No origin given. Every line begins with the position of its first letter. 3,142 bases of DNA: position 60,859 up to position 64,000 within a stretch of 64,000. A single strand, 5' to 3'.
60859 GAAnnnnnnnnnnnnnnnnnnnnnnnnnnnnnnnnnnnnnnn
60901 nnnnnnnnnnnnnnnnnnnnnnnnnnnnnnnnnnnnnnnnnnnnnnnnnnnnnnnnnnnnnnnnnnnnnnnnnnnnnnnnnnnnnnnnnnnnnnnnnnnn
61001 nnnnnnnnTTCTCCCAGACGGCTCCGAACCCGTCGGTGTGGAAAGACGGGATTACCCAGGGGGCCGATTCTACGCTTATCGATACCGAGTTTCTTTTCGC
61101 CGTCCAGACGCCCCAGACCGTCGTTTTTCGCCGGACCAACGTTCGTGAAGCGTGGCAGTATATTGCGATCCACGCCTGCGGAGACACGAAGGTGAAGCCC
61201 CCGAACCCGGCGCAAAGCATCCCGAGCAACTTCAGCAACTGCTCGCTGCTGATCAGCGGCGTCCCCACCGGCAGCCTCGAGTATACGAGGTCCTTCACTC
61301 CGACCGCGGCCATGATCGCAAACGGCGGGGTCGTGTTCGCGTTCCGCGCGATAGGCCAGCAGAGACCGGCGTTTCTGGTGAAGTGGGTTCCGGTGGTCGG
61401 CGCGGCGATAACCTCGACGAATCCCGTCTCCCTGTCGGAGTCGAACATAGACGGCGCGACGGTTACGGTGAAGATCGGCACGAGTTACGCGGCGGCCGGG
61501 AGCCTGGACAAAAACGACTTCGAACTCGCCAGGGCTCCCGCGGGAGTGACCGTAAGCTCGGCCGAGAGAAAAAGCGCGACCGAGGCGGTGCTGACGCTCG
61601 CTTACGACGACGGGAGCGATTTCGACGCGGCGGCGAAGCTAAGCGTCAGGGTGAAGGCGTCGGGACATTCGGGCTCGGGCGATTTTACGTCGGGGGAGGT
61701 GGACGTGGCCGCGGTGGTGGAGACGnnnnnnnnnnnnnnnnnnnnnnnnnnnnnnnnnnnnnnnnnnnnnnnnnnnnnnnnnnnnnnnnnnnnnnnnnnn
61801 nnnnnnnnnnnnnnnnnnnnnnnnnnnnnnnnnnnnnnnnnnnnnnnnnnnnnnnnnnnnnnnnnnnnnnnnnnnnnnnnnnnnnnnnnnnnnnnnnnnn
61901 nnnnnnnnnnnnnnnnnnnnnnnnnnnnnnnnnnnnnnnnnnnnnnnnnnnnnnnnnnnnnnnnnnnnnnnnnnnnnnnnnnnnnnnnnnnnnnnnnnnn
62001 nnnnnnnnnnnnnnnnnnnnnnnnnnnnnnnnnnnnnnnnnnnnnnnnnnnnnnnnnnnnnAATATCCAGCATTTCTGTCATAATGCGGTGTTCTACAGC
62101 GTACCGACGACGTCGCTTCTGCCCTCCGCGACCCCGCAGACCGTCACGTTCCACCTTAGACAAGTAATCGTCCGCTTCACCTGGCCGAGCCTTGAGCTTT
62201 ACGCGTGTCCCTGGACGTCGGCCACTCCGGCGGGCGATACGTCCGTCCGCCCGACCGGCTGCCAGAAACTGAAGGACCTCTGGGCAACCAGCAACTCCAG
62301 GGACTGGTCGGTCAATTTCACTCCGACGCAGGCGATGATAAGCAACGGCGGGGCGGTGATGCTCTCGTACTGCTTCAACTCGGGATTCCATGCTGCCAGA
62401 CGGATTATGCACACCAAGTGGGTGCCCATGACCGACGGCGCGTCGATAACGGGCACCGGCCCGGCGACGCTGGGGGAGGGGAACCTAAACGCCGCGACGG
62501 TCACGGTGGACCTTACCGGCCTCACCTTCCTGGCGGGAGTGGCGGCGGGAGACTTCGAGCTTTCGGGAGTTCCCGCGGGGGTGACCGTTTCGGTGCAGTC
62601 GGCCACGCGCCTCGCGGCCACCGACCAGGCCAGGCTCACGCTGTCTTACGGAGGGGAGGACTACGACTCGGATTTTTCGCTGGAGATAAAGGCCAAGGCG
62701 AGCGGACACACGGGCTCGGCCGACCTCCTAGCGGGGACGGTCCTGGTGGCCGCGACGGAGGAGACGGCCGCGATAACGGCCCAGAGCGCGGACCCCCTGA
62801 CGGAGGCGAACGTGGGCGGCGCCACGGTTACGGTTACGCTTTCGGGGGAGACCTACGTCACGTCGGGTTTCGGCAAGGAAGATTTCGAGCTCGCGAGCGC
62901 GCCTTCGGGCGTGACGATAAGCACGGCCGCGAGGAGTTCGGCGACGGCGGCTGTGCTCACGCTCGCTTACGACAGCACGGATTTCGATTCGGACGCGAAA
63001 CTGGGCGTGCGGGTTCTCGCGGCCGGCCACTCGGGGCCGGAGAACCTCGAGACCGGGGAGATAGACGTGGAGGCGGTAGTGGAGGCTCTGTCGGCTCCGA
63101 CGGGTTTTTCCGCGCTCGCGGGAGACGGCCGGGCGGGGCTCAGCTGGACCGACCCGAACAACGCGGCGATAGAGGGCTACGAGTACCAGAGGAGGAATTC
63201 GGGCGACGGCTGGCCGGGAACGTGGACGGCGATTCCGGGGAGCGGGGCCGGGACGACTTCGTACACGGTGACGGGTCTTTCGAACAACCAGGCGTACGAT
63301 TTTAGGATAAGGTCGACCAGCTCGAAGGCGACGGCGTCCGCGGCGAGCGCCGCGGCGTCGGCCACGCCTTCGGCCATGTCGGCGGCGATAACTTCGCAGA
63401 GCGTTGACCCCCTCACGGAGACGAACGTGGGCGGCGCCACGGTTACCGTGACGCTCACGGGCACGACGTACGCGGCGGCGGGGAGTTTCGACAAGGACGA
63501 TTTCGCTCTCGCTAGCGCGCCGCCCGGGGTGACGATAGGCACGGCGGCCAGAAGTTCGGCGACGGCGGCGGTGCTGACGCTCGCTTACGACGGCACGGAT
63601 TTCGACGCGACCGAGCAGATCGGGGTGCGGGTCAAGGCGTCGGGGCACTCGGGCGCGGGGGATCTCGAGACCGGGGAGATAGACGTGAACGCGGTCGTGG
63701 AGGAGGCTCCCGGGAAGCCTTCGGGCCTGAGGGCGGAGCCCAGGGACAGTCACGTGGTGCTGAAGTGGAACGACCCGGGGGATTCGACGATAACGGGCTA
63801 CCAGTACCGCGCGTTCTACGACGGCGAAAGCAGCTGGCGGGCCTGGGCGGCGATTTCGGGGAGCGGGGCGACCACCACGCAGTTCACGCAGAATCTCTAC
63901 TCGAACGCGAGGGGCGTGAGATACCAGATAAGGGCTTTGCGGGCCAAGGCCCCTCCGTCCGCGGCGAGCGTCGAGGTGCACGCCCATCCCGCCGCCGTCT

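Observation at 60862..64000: Giant modular secreted protein: paired-cysteine domains, about 105-aa repeat modules and FN3 domains, extending beyond the window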

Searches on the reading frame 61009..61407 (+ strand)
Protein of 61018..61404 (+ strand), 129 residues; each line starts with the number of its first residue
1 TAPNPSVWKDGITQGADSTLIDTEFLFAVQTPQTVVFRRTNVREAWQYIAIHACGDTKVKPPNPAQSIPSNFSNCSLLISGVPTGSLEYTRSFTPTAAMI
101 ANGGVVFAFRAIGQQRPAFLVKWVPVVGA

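Call 13: search_solved_structures(query=window:61018-61404:+, max_evalue=10)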
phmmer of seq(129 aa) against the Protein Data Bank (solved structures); distinct sequences matched with E-value up to 10: 1.
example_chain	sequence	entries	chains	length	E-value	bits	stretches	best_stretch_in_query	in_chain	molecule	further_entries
6xyw_AL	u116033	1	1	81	0.96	12.6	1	31-67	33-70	Uncharacterized protein At1g27435/F17L21.30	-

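Call 55: predict_structure(alignment_id=A4)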
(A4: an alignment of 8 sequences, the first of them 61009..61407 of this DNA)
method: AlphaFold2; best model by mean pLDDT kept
length: 133 residues; sequences in the alignment: 8
mean_pLDDT: 77.7   pTM: 0.76
mean pLDDT of the five models: 77.7, 77.3, 76.2, 74.3, 71.5
residues with pLDDT >= 90: 32; 70-90: 64; 50-70: 31; < 50: 6
segments of 3 or more residues with pLDDT < 50: 69-72
pLDDT, mean of each block of 10 residues (from residue 1): 68 65 89 93 73 83 54 68 75 91 89 77 88 67
secondary structure, 60 per line:
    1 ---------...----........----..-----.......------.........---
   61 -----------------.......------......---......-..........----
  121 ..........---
elements in order: E10-12 H17-21 E22-24 E36-42 E49-57 E78-84 E91-96 H100-105 E107-116 E121-130

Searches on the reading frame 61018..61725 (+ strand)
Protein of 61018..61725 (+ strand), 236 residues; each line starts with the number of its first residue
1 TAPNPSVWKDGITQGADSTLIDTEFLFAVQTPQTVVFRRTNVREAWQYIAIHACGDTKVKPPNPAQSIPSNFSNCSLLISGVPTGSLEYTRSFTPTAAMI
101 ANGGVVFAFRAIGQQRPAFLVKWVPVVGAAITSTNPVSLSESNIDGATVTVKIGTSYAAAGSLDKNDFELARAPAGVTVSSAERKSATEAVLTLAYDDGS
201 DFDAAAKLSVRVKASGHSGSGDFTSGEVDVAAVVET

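Call 17: find_homologous_proteins(query=A1)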
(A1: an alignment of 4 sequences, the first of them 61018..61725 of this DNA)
Query A1 (4 sequences) (236 aa, profile of the alignment): 1 proteins with E <= 0.001 among 8000 candidates.
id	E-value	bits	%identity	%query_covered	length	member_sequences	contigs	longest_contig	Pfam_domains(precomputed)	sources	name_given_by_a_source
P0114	5.0e-67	244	70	75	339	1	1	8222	PF00041.28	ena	-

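Call 23: find_encoding_contigs(protein=P0114, flank=10000)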
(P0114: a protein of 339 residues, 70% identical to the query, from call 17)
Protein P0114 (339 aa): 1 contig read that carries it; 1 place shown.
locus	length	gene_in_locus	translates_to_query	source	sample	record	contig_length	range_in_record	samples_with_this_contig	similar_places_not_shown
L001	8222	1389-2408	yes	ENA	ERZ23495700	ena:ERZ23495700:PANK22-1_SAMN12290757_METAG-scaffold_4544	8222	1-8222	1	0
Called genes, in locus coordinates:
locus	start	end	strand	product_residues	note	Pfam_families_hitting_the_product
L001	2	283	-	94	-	?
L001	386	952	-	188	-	PF01548:DEDD_Tnp_IS110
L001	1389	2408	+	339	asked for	PF00041:fn3 (weak)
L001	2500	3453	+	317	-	-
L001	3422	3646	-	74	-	-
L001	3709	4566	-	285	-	PF08501:Shikimate_dh_N, PF01488:Shikimate_DH, PF18317:SDH_C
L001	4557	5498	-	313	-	PF06574:FAD_syn, PF01467:CTP_transf_like (weak), PF01687:Flavokinase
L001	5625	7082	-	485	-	PF02386:TrkH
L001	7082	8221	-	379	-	?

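Call 29: search_protein_representatives(alignment_id=A1)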
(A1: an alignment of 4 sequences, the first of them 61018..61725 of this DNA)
Query: 4 sequences, 247 profile positions. Proteins with E-value up to 0.001 (for the whole library): 932; up to 1e-10: 543; up to 1e-30: 186. The best 150 are listed.
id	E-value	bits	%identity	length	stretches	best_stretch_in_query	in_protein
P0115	0.0e+00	1009.8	-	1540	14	135-245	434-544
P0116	6.0e-293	982.2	-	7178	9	2-246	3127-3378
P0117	2.1e-255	859.2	-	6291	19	135-245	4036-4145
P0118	1.3e-250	843.6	-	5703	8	3-247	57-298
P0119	2.6e-233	786.9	-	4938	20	140-246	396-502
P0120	1.5e-225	761.5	-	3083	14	113-246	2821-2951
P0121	1.2e-221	748.7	-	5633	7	2-246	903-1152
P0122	7.6e-206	696.9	-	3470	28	133-246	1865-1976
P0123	3.3e-199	675.2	-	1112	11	140-246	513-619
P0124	1.3e-180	614.3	-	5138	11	107-246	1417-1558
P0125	7.8e-180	611.7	-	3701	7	135-246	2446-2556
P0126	1.1e-176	601.5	-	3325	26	147-244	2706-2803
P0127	1.7e-170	581.2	-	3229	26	143-246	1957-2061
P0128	1.1e-162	555.6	-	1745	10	139-247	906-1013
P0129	5.0e-157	537.0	-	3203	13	138-242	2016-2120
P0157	6.1e-73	261.6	-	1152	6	138-245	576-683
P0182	7.3e-62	225.3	-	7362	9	136-245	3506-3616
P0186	9.2e-59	215.2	-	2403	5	140-243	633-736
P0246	8.7e-40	153.0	-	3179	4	141-238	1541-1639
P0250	2.2e-39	151.7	-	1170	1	23-245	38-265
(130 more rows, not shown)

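Call 62: list_cluster_members(proteins=[P0118, P0116, P0121, P0250, P0246, P0115, P0122, P0117, P0119, P0182])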
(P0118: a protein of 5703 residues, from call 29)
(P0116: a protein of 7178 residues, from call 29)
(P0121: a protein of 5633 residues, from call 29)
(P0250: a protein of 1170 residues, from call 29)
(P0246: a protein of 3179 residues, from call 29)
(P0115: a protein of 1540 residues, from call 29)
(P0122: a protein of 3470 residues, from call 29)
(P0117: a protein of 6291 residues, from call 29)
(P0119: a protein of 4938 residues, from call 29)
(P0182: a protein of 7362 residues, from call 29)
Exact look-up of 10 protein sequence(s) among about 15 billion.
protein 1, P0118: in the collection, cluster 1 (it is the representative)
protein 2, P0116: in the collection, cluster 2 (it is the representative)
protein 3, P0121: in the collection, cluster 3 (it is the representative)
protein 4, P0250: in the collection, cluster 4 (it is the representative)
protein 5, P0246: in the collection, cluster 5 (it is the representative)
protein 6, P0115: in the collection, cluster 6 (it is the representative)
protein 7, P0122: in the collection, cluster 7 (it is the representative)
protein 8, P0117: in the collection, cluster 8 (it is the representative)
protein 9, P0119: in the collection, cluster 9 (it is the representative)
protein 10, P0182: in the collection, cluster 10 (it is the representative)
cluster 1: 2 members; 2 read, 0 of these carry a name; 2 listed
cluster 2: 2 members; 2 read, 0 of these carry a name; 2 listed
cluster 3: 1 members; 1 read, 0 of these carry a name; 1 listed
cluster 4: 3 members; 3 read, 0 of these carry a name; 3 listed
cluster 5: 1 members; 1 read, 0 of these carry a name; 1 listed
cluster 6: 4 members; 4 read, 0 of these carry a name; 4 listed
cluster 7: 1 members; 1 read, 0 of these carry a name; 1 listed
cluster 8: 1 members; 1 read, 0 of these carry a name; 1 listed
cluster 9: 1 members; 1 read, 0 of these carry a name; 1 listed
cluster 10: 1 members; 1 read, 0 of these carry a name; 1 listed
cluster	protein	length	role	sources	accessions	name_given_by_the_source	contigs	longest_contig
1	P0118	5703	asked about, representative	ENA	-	-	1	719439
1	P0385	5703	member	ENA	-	-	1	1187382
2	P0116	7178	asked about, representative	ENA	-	-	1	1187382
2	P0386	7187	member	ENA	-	-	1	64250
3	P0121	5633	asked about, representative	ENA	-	-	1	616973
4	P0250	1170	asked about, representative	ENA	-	-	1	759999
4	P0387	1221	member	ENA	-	-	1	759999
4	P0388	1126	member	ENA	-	-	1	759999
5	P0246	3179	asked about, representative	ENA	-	-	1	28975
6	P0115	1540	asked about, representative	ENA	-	-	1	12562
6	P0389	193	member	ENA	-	-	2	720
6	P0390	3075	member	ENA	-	-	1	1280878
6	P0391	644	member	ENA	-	-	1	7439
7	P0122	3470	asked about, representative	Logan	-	-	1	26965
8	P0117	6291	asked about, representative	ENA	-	-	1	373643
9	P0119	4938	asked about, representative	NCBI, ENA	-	-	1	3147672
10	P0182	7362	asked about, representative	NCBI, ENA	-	-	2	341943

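Call 63: find_encoding_contigs(protein=P0250, flank=10000, max_places=3)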
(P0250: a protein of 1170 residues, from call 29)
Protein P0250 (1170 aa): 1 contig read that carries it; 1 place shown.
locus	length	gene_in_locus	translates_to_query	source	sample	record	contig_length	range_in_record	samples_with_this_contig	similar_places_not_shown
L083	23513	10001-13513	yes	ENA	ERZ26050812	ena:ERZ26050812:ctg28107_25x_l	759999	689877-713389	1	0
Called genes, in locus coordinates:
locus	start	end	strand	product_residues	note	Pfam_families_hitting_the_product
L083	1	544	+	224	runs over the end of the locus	PF07963:N_methyl (weak), PF11612:T2SSJ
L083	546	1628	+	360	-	PF21687:T2SSK_1st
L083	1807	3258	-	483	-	PF03951:Gln-synt_N, PF00120:Gln-synt_C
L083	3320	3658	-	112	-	PF00543:P-II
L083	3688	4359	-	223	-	-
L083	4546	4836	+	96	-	-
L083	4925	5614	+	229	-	-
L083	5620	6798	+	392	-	PF13458:Peripla_BP_6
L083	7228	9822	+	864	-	PF13753:SWM_repeat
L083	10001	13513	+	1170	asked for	PF07940:Hepar_II_III_C (faint)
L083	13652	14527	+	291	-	PF06626:DUF1152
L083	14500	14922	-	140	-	PF12092:DUF3568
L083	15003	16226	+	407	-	PF00375:SDF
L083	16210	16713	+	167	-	PF03652:RuvX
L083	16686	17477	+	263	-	PF00561:Abhydrolase_1, PF12697:Abhydrolase_6, PF12146:Hydrolase_4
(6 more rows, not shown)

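Call 81: find_encoding_contigs(protein=P0387, flank=6000, max_places=3)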
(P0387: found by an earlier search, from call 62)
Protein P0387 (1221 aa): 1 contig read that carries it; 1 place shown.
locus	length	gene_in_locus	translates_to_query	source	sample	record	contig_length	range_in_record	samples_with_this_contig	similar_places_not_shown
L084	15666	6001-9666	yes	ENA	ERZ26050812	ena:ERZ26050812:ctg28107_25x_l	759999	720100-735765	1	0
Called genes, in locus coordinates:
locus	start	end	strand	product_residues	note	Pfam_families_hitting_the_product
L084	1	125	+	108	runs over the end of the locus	PF00462:Glutaredoxin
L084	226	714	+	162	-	PF01842:ACT, PF22629:ACT_AHAS_ss, PF13710:ACT_5 (weak), PF10369:ALS_ss_C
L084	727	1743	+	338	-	PF00670:AdoHcyase_NAD (weak), PF02826:2-Hacid_dh_C, PF03807:F420_oxidored (weak), PF07991:KARI_N, PF01450:KARI_C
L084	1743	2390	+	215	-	PF02666:PS_Dcarbxylase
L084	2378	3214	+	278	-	PF01066:CDP-OH_P_transf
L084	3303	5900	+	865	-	PF00675:Peptidase_M16, PF05193:Peptidase_M16_C, PF00675:Peptidase_M16, PF05193:Peptidase_M16_C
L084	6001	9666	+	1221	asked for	PF07940:Hepar_II_III_C (faint)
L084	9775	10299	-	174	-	PF00872:Transposase_mut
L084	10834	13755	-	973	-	PF13229:Beta_helix (faint), PF13753:SWM_repeat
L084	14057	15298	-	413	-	PF13384:HTH_23 (faint), PF13518:HTH_28 (weak), PF13551:HTH_29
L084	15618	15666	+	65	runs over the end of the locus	-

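Call 82: find_encoding_contigs(protein=P0388, flank=6000, max_places=3)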
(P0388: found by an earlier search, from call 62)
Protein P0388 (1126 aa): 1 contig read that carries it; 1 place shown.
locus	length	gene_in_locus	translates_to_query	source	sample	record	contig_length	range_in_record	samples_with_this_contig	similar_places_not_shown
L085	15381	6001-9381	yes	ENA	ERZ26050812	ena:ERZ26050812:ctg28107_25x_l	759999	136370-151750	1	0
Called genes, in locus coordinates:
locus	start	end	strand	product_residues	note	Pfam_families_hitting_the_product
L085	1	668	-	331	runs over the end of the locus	PF08240:ADH_N, PF00107:ADH_zinc_N, PF13602:ADH_zinc_N_2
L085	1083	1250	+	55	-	PF13751:DDE_Tnp_1_6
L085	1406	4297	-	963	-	PF14312:FG-GAP_2, PF20251:Big_14 (faint), PF14312:FG-GAP_2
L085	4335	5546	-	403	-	PF00108:Thiolase_N (weak), PF22691:Thiolase_C_1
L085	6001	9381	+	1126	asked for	PF13753:SWM_repeat (faint), PF07940:Hepar_II_III_C (faint)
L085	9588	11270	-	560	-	PF01609:DDE_Tnp_1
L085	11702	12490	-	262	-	PF02405:MlaE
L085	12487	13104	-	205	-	-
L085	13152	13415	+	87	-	PF00462:Glutaredoxin, PF02798:GST_N (weak), PF13417:GST_N_3, PF13409:GST_N_2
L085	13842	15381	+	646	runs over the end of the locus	PF07715:Plug, PF00593:TonB_dep_Rec_b-barrel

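Call 88: search_protein_families(library=pfam, proteins=[P0387, P0186, P0157], max_evalue=0.01)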
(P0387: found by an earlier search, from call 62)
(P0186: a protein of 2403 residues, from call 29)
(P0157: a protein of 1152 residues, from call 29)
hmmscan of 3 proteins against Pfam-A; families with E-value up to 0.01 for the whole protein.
P0387 (1221 aa): 1 family
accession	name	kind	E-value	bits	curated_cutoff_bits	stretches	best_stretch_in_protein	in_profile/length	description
PF07940.18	Hepar_II_III_C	-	2e-05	24.7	24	1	640-819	2-176/237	Heparinase II/III-like, C-terminal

P0186 (2403 aa): 2 families
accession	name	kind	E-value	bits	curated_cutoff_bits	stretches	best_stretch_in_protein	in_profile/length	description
PF03160.20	Calx-beta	-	5.6e-22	78.4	27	2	1425-1544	1-119/119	Calx-beta domain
PF00041.27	fn3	-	9.2e-08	32.6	25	1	1225-1309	2-83/84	Fibronectin type III domain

P0157 (1152 aa): 1 family
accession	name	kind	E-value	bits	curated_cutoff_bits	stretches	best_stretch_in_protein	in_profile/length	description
PF22321.2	Zona_CL2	-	0.00026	21.5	26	0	404-448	78-121/154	Zonadhesin, second cohesin-like domain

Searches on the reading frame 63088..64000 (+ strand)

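Call 49: find_related_loci(query=window:63088-64000:+, collection=genome_contigs, flank=10000)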
Query window:63088-64000:+ (304 aa) in genome_contigs; peptide patterns used: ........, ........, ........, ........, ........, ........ (x = any residue, [..] = any of these).
96 stretches matched a pattern, but none encodes a relative of the query by tblastn (E <= 1e-3).
